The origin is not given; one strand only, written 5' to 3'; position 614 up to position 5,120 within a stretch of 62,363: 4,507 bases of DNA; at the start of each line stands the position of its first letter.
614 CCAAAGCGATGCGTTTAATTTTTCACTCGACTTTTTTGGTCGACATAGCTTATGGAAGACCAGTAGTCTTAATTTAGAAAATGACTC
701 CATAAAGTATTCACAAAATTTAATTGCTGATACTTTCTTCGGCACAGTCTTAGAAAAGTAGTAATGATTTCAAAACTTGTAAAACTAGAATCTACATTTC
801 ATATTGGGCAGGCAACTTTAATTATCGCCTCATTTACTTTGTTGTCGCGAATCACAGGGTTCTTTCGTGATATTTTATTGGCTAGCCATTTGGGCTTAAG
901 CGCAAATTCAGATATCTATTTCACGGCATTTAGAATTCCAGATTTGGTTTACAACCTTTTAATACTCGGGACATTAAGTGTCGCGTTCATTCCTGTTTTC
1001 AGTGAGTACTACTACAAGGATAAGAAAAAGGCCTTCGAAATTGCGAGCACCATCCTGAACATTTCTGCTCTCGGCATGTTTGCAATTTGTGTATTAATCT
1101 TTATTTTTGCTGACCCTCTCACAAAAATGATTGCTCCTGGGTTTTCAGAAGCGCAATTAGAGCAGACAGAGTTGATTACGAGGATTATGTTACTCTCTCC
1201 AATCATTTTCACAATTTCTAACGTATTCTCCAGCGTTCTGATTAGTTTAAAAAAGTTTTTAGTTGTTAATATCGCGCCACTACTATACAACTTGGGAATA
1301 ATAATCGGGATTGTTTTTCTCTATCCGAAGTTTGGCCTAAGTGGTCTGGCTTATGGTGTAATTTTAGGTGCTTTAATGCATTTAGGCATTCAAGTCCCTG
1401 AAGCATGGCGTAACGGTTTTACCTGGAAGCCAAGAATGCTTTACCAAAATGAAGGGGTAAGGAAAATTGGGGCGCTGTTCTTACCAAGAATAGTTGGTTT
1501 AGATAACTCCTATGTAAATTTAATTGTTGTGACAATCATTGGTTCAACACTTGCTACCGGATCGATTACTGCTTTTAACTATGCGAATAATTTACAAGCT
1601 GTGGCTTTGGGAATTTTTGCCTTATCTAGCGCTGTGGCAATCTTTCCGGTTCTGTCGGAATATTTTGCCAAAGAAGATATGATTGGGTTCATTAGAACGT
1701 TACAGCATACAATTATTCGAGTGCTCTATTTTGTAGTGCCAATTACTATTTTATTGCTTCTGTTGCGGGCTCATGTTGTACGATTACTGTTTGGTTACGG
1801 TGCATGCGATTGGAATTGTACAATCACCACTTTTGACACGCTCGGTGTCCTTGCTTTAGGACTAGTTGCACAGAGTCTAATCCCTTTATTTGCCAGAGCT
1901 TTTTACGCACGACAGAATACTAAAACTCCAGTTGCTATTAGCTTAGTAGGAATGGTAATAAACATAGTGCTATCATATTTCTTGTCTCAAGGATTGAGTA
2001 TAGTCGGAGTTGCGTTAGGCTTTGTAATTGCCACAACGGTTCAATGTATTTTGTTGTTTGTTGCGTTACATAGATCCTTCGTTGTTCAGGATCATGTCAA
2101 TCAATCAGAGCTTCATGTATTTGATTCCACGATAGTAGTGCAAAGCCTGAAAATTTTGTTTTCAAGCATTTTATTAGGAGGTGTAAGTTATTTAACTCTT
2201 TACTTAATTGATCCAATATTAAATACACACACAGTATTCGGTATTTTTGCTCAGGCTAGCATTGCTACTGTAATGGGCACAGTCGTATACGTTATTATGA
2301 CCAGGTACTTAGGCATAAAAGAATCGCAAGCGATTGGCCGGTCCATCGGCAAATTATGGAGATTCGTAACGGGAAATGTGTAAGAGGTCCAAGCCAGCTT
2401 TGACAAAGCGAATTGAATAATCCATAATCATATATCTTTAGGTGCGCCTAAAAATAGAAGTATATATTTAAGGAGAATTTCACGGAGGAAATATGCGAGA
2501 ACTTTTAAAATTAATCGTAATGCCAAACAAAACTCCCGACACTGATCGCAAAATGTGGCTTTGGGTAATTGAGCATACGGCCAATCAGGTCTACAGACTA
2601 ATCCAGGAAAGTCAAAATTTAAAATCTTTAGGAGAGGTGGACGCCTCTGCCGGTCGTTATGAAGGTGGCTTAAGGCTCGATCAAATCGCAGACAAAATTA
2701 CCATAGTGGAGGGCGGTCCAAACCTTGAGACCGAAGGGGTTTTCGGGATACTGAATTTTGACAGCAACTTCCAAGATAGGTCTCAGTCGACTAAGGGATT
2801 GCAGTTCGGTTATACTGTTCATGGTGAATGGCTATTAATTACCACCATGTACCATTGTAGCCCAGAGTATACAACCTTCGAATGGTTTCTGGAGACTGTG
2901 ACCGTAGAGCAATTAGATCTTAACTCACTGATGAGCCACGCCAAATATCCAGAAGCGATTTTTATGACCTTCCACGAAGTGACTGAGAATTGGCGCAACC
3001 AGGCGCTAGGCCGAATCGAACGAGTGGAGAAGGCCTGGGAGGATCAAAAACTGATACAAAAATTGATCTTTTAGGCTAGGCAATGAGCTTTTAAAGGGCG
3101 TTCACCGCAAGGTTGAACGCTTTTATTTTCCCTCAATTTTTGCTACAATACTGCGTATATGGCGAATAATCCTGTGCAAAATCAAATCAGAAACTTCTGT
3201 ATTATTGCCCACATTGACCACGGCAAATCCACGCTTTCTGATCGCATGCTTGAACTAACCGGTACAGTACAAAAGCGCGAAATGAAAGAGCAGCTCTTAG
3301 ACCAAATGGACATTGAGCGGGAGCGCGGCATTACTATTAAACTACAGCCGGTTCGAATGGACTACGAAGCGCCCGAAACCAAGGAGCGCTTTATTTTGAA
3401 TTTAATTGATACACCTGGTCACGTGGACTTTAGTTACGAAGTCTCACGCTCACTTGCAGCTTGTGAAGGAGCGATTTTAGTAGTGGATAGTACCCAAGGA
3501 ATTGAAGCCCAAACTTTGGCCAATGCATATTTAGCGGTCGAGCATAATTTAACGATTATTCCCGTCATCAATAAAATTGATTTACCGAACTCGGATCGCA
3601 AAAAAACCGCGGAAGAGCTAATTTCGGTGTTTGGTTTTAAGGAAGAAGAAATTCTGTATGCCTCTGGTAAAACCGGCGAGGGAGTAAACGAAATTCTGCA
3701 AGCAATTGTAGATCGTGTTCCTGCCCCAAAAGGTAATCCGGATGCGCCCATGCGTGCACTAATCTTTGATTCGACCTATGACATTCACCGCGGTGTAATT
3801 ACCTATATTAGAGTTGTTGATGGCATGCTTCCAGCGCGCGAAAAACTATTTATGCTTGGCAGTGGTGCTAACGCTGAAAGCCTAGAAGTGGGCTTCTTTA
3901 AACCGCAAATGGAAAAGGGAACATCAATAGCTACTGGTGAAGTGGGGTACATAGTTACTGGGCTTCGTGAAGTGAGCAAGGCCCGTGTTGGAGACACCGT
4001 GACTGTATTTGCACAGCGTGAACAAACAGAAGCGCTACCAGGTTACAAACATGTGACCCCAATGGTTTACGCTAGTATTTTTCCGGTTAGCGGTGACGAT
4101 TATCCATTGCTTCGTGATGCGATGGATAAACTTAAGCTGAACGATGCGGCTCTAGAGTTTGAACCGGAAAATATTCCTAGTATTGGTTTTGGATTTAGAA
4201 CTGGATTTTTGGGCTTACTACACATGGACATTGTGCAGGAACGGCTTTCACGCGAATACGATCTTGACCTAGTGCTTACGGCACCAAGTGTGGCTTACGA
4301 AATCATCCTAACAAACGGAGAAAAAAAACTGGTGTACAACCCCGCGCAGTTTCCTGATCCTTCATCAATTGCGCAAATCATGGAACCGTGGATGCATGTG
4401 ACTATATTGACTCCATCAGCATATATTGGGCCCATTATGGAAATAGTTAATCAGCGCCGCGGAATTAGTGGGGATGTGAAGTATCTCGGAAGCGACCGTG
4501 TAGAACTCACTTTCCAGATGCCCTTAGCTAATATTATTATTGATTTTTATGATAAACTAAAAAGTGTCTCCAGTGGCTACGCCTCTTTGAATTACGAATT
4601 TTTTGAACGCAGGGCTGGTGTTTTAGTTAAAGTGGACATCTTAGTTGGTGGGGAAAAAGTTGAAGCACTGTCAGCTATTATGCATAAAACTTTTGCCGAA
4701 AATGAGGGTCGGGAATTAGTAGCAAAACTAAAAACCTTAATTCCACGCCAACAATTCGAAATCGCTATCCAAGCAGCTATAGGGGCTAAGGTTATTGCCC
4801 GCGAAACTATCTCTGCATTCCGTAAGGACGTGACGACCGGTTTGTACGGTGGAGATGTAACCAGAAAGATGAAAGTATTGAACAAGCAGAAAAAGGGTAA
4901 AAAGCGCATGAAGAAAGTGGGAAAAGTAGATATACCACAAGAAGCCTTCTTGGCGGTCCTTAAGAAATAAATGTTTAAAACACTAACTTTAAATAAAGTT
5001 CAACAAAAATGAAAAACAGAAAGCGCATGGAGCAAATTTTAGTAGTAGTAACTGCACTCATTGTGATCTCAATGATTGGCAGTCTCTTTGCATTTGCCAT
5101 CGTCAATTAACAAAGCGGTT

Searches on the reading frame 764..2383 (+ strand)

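Call 63: search_protein_families(library=pfam, proteins=[window:764-2383:+], max_evalue=0.00001)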
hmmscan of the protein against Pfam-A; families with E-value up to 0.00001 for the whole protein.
window:764-2383:+ (539 aa): 2 families
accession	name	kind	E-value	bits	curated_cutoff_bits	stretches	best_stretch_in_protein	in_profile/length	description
PF03023.19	MurJ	-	1.2e-80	271.8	27.4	1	39-444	1-408/451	Lipid II flippase MurJ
PF01554.23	MatE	-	1.9e-08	34.6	24.9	1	251-405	12-160/161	MatE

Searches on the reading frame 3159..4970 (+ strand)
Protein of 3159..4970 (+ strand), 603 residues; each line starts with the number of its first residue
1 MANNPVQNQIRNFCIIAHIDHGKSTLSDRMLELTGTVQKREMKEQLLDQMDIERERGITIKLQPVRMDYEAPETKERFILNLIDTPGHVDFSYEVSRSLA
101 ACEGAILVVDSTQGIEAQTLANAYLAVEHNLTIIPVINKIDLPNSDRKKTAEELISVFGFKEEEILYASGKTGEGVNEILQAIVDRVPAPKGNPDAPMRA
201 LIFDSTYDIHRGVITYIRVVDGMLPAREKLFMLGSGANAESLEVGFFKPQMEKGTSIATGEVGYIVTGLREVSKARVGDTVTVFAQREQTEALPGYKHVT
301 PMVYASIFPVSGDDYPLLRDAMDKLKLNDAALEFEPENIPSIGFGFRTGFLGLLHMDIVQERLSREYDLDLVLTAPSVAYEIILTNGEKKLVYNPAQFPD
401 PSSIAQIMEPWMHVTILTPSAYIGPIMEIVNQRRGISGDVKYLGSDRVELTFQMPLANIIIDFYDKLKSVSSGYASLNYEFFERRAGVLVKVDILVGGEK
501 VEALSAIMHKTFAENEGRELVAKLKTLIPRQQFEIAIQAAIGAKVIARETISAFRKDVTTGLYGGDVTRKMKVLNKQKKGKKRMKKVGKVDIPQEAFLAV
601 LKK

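Call 63: search_protein_families(library=pfam, proteins=[window:3159-4970:+], max_evalue=0.00001)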
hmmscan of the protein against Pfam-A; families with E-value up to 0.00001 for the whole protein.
window:3159-4970:+ (603 aa): 3 families
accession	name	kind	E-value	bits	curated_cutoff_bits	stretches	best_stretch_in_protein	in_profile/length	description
PF00009.33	GTP_EFTU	-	1.1e-55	188.6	26.5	1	9-188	2-187/188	Elongation factor Tu GTP binding domain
PF06421.17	LepA_C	-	1.3e-46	157.6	29.7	1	497-602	2-107/107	GTP-binding protein LepA C-terminus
PF00679.30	EFG_C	-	1.3e-20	73.6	27.9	1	407-481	2-75/89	Elongation factor G C-terminus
